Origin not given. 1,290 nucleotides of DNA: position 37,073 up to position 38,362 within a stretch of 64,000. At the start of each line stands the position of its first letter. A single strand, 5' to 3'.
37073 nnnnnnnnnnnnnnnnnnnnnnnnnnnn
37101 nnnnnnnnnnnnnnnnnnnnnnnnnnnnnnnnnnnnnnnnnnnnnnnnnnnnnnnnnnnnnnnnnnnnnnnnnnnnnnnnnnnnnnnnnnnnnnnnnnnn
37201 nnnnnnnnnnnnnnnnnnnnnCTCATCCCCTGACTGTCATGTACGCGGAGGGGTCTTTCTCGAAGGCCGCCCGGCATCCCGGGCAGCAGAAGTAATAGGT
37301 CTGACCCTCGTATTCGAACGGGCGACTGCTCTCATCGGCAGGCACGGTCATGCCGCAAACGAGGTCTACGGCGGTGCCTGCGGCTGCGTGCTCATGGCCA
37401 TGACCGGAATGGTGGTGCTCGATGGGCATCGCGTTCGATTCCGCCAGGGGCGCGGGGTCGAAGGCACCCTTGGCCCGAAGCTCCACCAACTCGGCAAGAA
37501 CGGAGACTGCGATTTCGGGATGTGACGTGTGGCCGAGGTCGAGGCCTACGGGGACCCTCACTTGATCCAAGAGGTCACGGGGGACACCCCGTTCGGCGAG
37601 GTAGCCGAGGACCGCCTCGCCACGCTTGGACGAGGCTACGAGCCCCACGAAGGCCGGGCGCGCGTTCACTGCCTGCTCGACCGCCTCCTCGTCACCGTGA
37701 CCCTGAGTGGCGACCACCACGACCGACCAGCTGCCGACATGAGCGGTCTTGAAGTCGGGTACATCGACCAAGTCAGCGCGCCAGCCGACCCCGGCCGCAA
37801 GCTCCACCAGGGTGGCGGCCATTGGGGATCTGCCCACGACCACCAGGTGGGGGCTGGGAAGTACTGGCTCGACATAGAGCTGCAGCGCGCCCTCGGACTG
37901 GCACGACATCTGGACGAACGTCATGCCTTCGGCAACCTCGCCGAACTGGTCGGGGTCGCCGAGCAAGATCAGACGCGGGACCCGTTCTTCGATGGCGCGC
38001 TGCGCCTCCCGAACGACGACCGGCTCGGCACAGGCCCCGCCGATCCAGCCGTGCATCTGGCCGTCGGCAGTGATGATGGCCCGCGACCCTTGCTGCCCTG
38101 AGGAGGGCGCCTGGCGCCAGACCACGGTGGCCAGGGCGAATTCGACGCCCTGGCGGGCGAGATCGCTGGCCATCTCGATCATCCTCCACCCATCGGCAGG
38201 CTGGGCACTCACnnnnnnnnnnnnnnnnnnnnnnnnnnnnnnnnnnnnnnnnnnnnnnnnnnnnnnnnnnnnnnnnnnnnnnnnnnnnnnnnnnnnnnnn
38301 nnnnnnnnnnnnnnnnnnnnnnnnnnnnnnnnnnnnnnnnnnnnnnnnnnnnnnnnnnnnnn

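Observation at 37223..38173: XdhC-family maturation factor fused to a YHS-type metal-binding domain, directly downstream of coxL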

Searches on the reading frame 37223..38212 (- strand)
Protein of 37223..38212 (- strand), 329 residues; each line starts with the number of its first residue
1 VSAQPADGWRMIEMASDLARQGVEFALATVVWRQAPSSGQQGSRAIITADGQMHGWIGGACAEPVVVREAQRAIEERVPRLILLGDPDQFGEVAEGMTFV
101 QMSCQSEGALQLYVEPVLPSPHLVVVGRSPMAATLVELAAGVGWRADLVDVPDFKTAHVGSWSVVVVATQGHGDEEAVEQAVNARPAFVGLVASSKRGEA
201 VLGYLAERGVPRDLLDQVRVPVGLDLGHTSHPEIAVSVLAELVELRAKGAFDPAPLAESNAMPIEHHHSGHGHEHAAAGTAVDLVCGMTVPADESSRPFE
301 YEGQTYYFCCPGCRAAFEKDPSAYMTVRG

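Call 6: search_protein_families(library=pfam, proteins=[window:37223-38173:-], max_evalue=0.01)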
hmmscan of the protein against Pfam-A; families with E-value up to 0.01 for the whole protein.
window:37223-38173:- (316 aa): 6 families
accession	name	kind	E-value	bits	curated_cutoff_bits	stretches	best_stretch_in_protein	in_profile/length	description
PF13478.12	XdhC_C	-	3.5e-22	79.7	29.7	1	110-229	1-125/125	XdhC Rossmann domain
PF02625.21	XdhC_CoxI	-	5e-16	58.8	24.3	1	6-68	2-64/68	XdhC and CoxI family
PF04945.19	YHS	-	5.1e-13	49.2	30.3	1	269-313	2-45/47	YHS domain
PF24273.1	TRASH_HVO_1752_C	-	3.8e-06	27.4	27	1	272-306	6-38/47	HVO_1752, C-terminal TRASH domain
PF12156.14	ATPase-cat_bd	-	0.0025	18.9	27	1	273-305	5-36/86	Putative metal-binding domain of cation transport ATPase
PF08394.17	Arc_trans_TRASH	-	0.0074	16.8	27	0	290-306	21-37/43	Archaeal TRASH domain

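Call 7: search_protein_families(library=ncbifam, proteins=[window:37223-38173:-], max_evalue=0.01)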
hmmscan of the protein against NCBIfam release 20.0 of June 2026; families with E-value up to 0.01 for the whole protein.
window:37223-38173:- (316 aa): 2 families
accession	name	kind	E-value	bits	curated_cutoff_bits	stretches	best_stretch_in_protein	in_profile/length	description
NF045664.1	XdhC_rel_AOR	equivalog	5.4e-29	101.6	350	2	141-235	251-346/346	XdhC family aldehyde oxidoreductase maturation factor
TIGR02964.1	xanthine_xdhC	equivalog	3.4e-07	30.1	161.6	1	136-230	149-246/246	xanthine dehydrogenase accessory protein XdhC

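Call 9: find_homologous_proteins(query=window:37223-38173:-, max_evalue=0.00001)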
Query window:37223-38173:- (316 aa): 7439 proteins with E <= 0.00001 among 8000 candidates; the best 120 are listed.
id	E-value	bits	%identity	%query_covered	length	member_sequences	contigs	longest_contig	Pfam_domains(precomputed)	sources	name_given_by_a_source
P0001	4.8e-186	636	90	99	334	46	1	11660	PF02625.22,PF13478.13,PF04945.20,PF24273.2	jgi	jgi:xanthine dehydrogenase accessory factor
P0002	3.2e-180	617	87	98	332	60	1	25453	PF02625.22,PF13478.13,PF04945.20,PF24273.2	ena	-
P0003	1.7e-179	614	89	99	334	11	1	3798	PF02625.22,PF13478.13,PF04945.20,PF24273.2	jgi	-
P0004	3.0e-173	594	85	100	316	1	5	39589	PF02625.22,PF13478.13,PF04945.20,PF24273.2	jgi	jgi:xanthine dehydrogenase accessory factor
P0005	6.1e-173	593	84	100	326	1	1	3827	PF02625.22,PF13478.13,PF04945.20,PF24273.2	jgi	jgi:xanthine dehydrogenase accessory factor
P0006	6.5e-169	579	84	100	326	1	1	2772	PF02625.22,PF13478.13,PF04945.20,PF24273.2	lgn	-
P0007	1.5e-168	578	83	100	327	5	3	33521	PF02625.22,PF13478.13,PF04945.20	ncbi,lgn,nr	ncbi:MAG TPA: XdhC family protein [Acidimicrobiia bacterium]|nr:XdhC family protein [Acidimicrobiia 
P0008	4.6e-168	577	84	100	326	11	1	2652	PF02625.22,PF13478.13,PF04945.20,PF24273.2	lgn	-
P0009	1.6e-167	575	82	100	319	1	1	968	PF02625.22,PF13478.13,PF04945.20,PF24273.2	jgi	jgi:xanthine dehydrogenase accessory factor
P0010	1.9e-167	575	82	100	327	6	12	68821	PF02625.22,PF13478.13,PF04945.20,PF24273.2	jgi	jgi:xanthine dehydrogenase accessory factor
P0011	7.7e-167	573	82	100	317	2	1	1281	PF02625.22,PF13478.13,PF04945.20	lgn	-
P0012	1.1e-166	572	81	100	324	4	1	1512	PF02625.22,PF13478.13,PF04945.20,PF24273.2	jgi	jgi:xanthine dehydrogenase accessory factor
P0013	1.1e-166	572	81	100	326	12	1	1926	PF02625.22,PF13478.13,PF04945.20,PF24273.2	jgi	jgi:xanthine dehydrogenase accessory factor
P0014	1.3e-166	572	81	100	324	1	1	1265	PF02625.22,PF13478.13,PF04945.20,PF24273.2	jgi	jgi:xanthine dehydrogenase accessory factor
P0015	1.7e-166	572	83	99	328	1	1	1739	PF02625.22,PF13478.13,PF04945.20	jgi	jgi:xanthine dehydrogenase accessory factor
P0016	2.8e-166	571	82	100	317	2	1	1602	PF02625.22,PF13478.13,PF04945.20,PF24273.2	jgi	jgi:xanthine dehydrogenase accessory factor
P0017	3.0e-166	571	82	100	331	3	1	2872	PF02625.22,PF13478.13,PF04945.20,PF24273.2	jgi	jgi:xanthine dehydrogenase accessory factor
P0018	8.8e-165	566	81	100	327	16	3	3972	PF02625.22,PF13478.13,PF04945.20,PF24273.2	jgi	jgi:xanthine dehydrogenase accessory factor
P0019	2.5e-164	564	81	100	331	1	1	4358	PF02625.22,PF13478.13,PF04945.20,PF24273.2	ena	-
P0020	1.2e-162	559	82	100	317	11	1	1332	PF02625.22,PF13478.13,PF04945.20,PF24273.2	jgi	jgi:xanthine dehydrogenase accessory factor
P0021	9.2e-162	556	81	100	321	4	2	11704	PF02625.22,PF13478.13,PF04945.20,PF24273.2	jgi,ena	jgi:xanthine dehydrogenase accessory factor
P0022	2.2e-161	555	81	100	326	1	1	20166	PF02625.22,PF13478.13,PF04945.20,PF24273.2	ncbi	-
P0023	4.6e-161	554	79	100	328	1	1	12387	PF02625.22,PF13478.13,PF04945.20,PF24273.2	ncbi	-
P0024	5.0e-161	554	79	100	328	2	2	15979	PF02625.22,PF13478.13,PF04945.20,PF24273.2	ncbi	-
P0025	5.1e-161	554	79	100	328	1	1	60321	PF02625.22,PF13478.13,PF04945.20,PF24273.2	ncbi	-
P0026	7.0e-159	547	79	99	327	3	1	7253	PF02625.22,PF13478.13,PF04945.20,PF24273.2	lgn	-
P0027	1.6e-156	539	78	99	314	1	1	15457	PF02625.22,PF13478.13,PF04945.20,PF24273.2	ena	-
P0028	1.9e-156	539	78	99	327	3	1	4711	PF02625.22,PF13478.13,PF04945.20,PF24273.2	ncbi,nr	ncbi:MAG TPA: XdhC family protein [Acidimicrobiia bacterium]|nr:XdhC family protein [Acidimicrobiia 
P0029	3.9e-156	537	78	99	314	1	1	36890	PF02625.22,PF13478.13,PF04945.20,PF24273.2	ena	-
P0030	1.6e-155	535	78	99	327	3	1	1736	PF02625.22,PF13478.13,PF04945.20,PF24273.2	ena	-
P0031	6.5e-155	533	78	99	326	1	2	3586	PF02625.22,PF13478.13,PF04945.20,PF24273.2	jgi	jgi:xanthine dehydrogenase accessory factor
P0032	1.7e-154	532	75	98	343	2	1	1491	PF02625.22,PF13478.13,PF04945.20,PF24273.2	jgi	jgi:xanthine dehydrogenase accessory factor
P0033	2.1e-154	532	75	98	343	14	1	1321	PF02625.22,PF13478.13,PF04945.20,PF24273.2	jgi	jgi:xanthine dehydrogenase accessory factor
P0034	9.0e-154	530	75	98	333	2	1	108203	PF02625.22,PF13478.13,PF04945.20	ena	-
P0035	1.7e-153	529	77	99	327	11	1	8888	PF02625.22,PF13478.13,PF04945.20,PF24273.2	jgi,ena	-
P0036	2.2e-153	528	75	99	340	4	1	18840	PF02625.22,PF13478.13,PF04945.20,PF24273.2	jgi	-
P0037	2.7e-153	528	76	98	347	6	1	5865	PF02625.22,PF13478.13,PF04945.20,PF24273.2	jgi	-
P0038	7.6e-153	527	75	99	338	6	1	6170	PF02625.22,PF13478.13,PF04945.20,PF24273.2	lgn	-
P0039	1.1e-149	516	76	99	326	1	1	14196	PF02625.22,PF13478.13,PF04945.20,PF24273.2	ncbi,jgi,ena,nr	ncbi:MAG TPA: XdhC family protein [Acidimicrobiia bacterium]|nr:XdhC family protein [Acidimicrobiia 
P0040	1.3e-149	516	75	99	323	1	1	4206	PF02625.22,PF13478.13,PF04945.20,PF24273.2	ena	-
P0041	1.3e-149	516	75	99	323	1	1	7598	PF02625.22,PF13478.13,PF04945.20,PF24273.2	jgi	-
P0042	1.4e-149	516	76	99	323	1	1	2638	PF02625.22,PF13478.13,PF04945.20,PF24273.2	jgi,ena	-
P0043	2.2e-149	515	76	99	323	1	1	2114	PF02625.22,PF13478.13,PF04945.20,PF24273.2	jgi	jgi:xanthine dehydrogenase accessory factor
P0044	4.8e-149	514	75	99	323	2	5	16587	PF02625.22,PF13478.13,PF04945.20,PF24273.2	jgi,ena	-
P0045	5.2e-149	514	73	98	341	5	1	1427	PF02625.22,PF13478.13,PF04945.20,PF24273.2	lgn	-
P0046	1.6e-148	512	84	88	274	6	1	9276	PF13478.13,PF04945.20,PF24273.2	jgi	jgi:xanthine dehydrogenase accessory factor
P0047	5.8e-148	511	72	99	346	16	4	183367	PF02625.22,PF13478.13,PF04945.20,PF24273.2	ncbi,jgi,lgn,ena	ncbi:MAG TPA: XdhC family protein [Acidimicrobiia bacterium]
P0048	7.2e-148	510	75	99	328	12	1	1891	PF02625.22,PF13478.13,PF04945.20,PF24273.2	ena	-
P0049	8.3e-148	510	75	98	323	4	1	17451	PF02625.22,PF13478.13,PF04945.20,PF24273.2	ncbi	-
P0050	1.2e-147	510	73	98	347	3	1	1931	PF02625.22,PF13478.13,PF04945.20,PF24273.2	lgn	-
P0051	3.5e-147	508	75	99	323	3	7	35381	PF02625.22,PF13478.13,PF04945.20,PF24273.2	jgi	jgi:xanthine dehydrogenase accessory factor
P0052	5.2e-147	508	74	99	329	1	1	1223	PF02625.22,PF13478.13,PF04945.20,PF24273.2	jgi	jgi:xanthine dehydrogenase accessory factor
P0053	2.2e-146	505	72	99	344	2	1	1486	PF02625.22,PF13478.13,PF04945.20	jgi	-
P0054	2.3e-146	505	74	99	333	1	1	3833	PF02625.22,PF13478.13,PF04945.20,PF24273.2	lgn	-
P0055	6.5e-146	504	72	98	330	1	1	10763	PF02625.22,PF13478.13,PF04945.20,PF24273.2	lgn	-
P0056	6.9e-146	504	82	88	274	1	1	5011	PF13478.13,PF04945.20,PF24273.2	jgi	jgi:xanthine dehydrogenase accessory factor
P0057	1.0e-145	503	74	99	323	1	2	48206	PF02625.22,PF13478.13,PF04945.20,PF24273.2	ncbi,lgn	ncbi:MAG: XdhC family protein [Acidimicrobiia bacterium]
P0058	1.9e-145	502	73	99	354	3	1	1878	PF02625.22,PF13478.13,PF04945.20,PF24273.2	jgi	jgi:xanthine dehydrogenase accessory factor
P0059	4.3e-143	495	72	99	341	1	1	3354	PF02625.22,PF13478.13,PF04945.20,PF24273.2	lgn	-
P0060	1.7e-142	493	70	99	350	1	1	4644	PF02625.22,PF13478.13,PF04945.20,PF24273.2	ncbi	-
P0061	8.2e-142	490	73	99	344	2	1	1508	PF02625.22,PF13478.13,PF04945.20,PF24273.2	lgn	-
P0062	1.0e-141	490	75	99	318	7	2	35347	PF02625.22,PF13478.13,PF04945.20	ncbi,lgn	ncbi:MAG TPA: XdhC family protein [Acidimicrobiia bacterium]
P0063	8.0e-141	487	73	99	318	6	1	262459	PF02625.22,PF13478.13,PF04945.20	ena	-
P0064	1.5e-140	486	71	98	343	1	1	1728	PF02625.22,PF13478.13,PF04945.20,PF24273.2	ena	-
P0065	7.4e-140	484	74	99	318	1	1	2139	PF02625.22,PF13478.13,PF04945.20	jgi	jgi:xanthine dehydrogenase accessory factor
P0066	9.8e-140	484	71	98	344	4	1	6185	PF02625.22,PF13478.13,PF04945.20,PF24273.2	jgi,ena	jgi:xanthine dehydrogenase accessory factor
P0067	2.3e-139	482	70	99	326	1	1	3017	PF02625.22,PF13478.13,PF04945.20,PF24273.2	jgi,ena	-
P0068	3.4e-139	482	67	98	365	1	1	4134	PF02625.22,PF13478.13,PF04945.20,PF24273.2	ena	-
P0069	6.4e-139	481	69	98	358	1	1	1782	PF02625.22,PF13478.13,PF04945.20,PF24273.2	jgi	jgi:xanthine dehydrogenase accessory factor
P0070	4.1e-138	478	68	99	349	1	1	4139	PF02625.22,PF13478.13,PF04945.20,PF24273.2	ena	-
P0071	2.8e-136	472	72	98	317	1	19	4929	PF02625.22,PF13478.13,PF04945.20,PF24273.2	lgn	-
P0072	6.9e-136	471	70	99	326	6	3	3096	PF02625.22,PF13478.13,PF04945.20,PF24273.2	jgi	jgi:xanthine dehydrogenase accessory factor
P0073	7.7e-136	471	69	99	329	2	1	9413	PF02625.22,PF13478.13,PF04945.20,PF24273.2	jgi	jgi:xanthine dehydrogenase accessory factor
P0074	8.2e-136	471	70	99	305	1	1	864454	PF02625.22,PF13478.13,PF04945.20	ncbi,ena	-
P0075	2.7e-135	469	71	99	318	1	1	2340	PF02625.22,PF13478.13,PF04945.20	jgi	jgi:xanthine dehydrogenase accessory factor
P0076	3.8e-135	469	70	99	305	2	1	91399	PF02625.22,PF13478.13,PF04945.20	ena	-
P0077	2.1e-134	466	70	99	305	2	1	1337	PF02625.22,PF13478.13,PF04945.20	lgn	-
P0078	4.8e-134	465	70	99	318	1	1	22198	PF02625.22,PF13478.13,PF04945.20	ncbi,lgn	-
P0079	7.7e-134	464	70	99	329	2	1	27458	PF02625.22,PF13478.13,PF04945.20,PF24273.2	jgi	jgi:xanthine dehydrogenase accessory factor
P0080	1.3e-133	464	69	99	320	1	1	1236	PF02625.22,PF13478.13,PF04945.20,PF24273.2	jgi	-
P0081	3.7e-133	462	70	99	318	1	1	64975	PF02625.22,PF13478.13,PF04945.20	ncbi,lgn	-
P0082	6.5e-133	461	70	99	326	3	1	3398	PF02625.22,PF13478.13,PF04945.20,PF24273.2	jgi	jgi:xanthine dehydrogenase accessory factor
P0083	2.4e-132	459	69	98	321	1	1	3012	PF02625.22,PF13478.13,PF04945.20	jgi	jgi:xanthine dehydrogenase accessory factor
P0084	3.7e-132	459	82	80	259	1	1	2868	PF13478.13,PF04945.20,PF24273.2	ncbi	ncbi:MAG: XdhC family protein, partial [Acidimicrobiia bacterium]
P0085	6.5e-132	458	68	98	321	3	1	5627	PF02625.22,PF13478.13,PF04945.20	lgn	-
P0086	7.2e-132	458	73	86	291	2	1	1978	PF13478.13,PF04945.20,PF24273.2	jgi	jgi:xanthine dehydrogenase accessory factor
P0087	1.2e-131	457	69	99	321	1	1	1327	PF02625.22,PF13478.13,PF04945.20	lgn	-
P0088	1.5e-131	457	69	99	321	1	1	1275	PF02625.22,PF13478.13,PF04945.20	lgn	-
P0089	3.0e-131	456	69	99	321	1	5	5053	PF02625.22,PF13478.13,PF04945.20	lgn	-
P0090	6.6e-131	455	68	98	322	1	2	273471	PF02625.22,PF13478.13,PF04945.20,PF24273.2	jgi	jgi:xanthine dehydrogenase accessory factor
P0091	5.6e-130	452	67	98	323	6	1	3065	PF02625.22,PF13478.13,PF04945.20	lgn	-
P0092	7.1e-130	451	71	98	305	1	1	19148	PF02625.22,PF13478.13,PF04945.20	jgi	jgi:xanthine dehydrogenase accessory factor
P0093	2.0e-129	450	68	99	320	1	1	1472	PF02625.22,PF13478.13,PF04945.20,PF24273.2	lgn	-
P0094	2.6e-129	449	68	99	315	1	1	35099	PF02625.22,PF13478.13,PF04945.20,PF24273.2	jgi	jgi:xanthine dehydrogenase accessory factor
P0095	5.0e-129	448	65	99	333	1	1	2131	PF02625.22,PF13478.13,PF04945.20,PF24273.2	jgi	jgi:xanthine dehydrogenase accessory factor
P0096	1.3e-128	447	66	99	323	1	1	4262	PF02625.22,PF13478.13,PF04945.20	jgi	jgi:xanthine dehydrogenase accessory factor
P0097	1.5e-128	447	67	99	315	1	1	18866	PF02625.22,PF13478.13,PF04945.20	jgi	jgi:xanthine dehydrogenase accessory factor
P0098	1.7e-128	447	65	99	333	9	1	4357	PF02625.22,PF13478.13,PF04945.20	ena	-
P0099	5.0e-128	445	67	98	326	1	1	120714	PF02625.22,PF13478.13,PF04945.20,PF24273.2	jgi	jgi:xanthine dehydrogenase accessory factor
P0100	6.0e-128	445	67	98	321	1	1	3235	PF02625.22,PF13478.13,PF04945.20,PF24273.2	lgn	-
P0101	1.0e-127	444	67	99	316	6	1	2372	PF02625.22,PF13478.13,PF04945.20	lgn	-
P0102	1.3e-127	444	67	98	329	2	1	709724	PF02625.22,PF13478.13,PF04945.20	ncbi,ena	-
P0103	1.5e-127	444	67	98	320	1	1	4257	PF02625.22,PF13478.13,PF04945.20,PF24273.2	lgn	-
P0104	2.4e-127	443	67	99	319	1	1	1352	PF02625.22,PF13478.13,PF04945.20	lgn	-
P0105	9.8e-127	441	67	98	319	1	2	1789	PF02625.22,PF13478.13,PF04945.20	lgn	-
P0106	1.0e-126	441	67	98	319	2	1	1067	PF02625.22,PF13478.13,PF04945.20,PF24273.2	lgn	-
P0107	1.1e-126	441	66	98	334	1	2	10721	PF02625.22,PF13478.13,PF04945.20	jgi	jgi:xanthine dehydrogenase accessory factor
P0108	1.6e-126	440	66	99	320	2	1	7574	PF02625.22,PF13478.13,PF04945.20,PF24273.2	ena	-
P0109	2.1e-126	440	67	99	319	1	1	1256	PF02625.22,PF13478.13,PF04945.20,PF24273.2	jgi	jgi:xanthine dehydrogenase accessory factor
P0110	3.2e-126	439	66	98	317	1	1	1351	PF02625.22,PF13478.13,PF04945.20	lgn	-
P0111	3.3e-126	439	66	99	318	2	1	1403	PF02625.22,PF13478.13,PF04945.20,PF24273.2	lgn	-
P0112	3.8e-126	439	66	99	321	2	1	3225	PF02625.22,PF13478.13,PF04945.20,PF24273.2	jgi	jgi:xanthine dehydrogenase accessory factor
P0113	4.2e-126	439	73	87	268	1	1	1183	PF02625.22,PF13478.13,PF04945.20,PF24273.2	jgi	jgi:xanthine dehydrogenase accessory factor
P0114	4.5e-126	439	66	100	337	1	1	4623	PF02625.22,PF13478.13,PF04945.20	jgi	jgi:xanthine dehydrogenase accessory factor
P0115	6.3e-126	438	66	99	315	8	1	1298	PF02625.22,PF13478.13,PF04945.20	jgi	-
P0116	7.9e-126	438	66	98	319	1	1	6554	PF02625.22,PF13478.13,PF04945.20,PF24273.2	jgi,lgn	jgi:xanthine dehydrogenase accessory factor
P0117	8.6e-126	438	68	98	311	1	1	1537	PF02625.22,PF13478.13,PF04945.20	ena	-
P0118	9.2e-126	438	66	98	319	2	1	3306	PF02625.22,PF13478.13,PF04945.20,PF24273.2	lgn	-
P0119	1.0e-125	438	66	99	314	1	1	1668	PF02625.22,PF13478.13,PF04945.20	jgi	jgi:xanthine dehydrogenase accessory factor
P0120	1.0e-125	438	66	98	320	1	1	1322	PF02625.22,PF13478.13,PF04945.20,PF24273.2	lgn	-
